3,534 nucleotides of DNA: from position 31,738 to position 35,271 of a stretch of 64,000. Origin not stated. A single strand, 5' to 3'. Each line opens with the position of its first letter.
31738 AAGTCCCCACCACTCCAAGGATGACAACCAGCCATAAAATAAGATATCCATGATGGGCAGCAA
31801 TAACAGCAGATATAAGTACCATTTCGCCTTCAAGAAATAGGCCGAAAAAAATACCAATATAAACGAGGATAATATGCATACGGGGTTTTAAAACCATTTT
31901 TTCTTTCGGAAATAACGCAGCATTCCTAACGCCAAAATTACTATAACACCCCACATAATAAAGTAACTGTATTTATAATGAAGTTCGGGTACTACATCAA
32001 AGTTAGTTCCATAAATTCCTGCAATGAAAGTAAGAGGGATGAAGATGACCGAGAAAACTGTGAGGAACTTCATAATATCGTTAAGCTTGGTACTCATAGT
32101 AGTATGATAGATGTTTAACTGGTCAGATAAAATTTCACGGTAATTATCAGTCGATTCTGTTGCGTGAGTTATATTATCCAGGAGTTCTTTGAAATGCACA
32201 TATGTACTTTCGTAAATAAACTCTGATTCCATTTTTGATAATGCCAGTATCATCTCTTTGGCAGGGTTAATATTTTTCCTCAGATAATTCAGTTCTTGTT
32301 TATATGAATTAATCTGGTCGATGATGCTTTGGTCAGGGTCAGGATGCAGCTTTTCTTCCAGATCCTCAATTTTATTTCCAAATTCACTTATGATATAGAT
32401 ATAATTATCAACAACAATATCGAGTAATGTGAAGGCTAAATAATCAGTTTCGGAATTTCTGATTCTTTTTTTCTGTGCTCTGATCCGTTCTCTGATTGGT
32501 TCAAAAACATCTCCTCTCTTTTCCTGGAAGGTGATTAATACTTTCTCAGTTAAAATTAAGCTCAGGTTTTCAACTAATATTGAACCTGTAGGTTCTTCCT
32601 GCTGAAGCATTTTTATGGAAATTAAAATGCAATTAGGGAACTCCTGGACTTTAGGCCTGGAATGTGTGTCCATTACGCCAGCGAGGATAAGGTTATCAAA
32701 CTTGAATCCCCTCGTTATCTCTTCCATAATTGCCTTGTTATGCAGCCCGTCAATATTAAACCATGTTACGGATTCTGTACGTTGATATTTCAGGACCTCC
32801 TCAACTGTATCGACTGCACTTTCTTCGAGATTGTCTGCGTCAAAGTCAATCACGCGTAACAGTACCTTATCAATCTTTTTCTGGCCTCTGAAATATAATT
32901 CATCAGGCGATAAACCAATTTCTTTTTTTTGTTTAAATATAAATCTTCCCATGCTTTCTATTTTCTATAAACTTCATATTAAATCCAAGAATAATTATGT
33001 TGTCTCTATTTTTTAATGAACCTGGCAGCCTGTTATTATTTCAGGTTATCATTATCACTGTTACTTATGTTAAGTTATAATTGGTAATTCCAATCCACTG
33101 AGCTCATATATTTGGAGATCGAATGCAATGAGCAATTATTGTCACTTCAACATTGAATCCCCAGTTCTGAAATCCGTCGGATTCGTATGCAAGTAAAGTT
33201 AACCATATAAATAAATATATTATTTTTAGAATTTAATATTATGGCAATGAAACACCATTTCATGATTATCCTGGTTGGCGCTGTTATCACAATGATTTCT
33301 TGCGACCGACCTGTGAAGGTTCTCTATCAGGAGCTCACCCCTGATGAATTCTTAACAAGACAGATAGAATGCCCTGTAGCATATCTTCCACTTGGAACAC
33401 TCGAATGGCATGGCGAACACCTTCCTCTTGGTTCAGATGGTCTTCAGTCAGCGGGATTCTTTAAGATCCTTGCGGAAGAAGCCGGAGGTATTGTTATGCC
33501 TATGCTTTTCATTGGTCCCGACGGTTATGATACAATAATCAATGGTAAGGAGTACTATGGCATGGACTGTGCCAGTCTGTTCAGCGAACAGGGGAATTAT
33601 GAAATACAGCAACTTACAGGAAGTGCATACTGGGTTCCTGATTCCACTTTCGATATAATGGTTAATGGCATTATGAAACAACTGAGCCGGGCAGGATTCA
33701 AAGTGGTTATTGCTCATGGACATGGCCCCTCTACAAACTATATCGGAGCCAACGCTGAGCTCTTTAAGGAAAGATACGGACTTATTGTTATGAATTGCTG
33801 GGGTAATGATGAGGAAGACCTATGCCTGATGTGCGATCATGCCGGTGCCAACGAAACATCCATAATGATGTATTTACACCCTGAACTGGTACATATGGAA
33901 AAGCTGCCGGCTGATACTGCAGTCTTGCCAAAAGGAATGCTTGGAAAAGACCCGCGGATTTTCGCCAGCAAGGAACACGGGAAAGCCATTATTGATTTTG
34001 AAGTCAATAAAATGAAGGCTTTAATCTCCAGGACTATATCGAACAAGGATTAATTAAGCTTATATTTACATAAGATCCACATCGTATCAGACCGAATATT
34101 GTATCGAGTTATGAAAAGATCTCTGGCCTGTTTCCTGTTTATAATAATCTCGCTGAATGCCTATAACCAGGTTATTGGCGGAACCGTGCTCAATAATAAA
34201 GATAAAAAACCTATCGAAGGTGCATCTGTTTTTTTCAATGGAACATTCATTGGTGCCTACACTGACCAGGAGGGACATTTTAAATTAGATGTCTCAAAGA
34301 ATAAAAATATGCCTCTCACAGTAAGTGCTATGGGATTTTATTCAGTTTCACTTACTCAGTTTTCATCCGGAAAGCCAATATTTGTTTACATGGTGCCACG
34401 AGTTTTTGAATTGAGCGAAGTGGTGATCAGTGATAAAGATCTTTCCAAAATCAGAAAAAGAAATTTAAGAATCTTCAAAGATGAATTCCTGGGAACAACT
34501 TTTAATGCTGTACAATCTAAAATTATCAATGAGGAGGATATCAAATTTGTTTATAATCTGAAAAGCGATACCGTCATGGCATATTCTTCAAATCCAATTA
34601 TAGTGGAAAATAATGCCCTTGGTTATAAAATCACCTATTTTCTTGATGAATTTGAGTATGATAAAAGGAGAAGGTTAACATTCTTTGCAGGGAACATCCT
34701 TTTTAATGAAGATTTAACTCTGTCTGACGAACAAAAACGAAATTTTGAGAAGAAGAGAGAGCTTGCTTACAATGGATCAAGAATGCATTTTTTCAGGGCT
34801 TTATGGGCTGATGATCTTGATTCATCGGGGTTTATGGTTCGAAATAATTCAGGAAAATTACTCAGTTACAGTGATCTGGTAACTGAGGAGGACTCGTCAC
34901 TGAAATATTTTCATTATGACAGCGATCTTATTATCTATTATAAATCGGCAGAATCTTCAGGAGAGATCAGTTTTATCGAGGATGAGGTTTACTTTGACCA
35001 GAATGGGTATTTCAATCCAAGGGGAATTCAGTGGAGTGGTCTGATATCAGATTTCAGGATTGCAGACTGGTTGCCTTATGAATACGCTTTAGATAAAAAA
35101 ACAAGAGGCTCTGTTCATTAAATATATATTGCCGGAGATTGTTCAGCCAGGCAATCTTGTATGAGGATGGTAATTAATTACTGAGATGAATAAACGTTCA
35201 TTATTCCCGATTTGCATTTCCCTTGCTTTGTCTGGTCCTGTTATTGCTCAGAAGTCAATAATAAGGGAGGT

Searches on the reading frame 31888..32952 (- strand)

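Call 40: search_protein_families(library=pfam, proteins=[window:31888-32952:-], max_evalue=0.0001)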
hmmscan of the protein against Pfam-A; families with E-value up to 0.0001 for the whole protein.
window:31888-32952:- (354 aa): 1 family
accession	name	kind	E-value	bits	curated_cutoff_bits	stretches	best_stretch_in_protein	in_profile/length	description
PF01544.23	CorA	-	7.6e-57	193.3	27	1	61-350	3-292/292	CorA-like Mg2+ transporter protein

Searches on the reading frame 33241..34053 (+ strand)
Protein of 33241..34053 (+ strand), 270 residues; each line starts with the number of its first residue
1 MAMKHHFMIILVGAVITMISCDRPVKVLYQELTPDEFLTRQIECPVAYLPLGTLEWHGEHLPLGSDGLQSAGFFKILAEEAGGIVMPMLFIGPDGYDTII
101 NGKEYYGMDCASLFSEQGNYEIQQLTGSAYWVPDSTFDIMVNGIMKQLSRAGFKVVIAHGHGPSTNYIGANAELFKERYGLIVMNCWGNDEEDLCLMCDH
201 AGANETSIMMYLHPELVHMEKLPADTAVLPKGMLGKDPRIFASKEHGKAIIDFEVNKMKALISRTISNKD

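Call 40: search_protein_families(library=pfam, proteins=[window:33241-34053:+], max_evalue=0.0001)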
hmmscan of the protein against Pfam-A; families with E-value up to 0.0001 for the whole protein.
window:33241-34053:+ (270 aa): 1 family
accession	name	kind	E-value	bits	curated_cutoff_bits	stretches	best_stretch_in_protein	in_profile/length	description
PF02633.19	Creatininase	-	1.3e-25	90.6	31.3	1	30-261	1-237/238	Creatinine amidohydrolase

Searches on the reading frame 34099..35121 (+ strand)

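Call 40: search_protein_families(library=pfam, proteins=[window:34099-35121:+], max_evalue=0.0001)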
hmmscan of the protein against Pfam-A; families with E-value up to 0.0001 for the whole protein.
window:34099-35121:+ (340 aa): 2 families
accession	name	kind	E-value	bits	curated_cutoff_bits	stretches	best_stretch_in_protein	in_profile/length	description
PF13715.12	CarbopepD_reg_2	-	9.6e-15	54.8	32.2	1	26-110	1-88/88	CarboxypepD_reg-like domain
PF13620.12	CarboxypepD_reg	-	2.5e-08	34.6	32.3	1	26-87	2-66/82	Carboxypeptidase regulatory-like domain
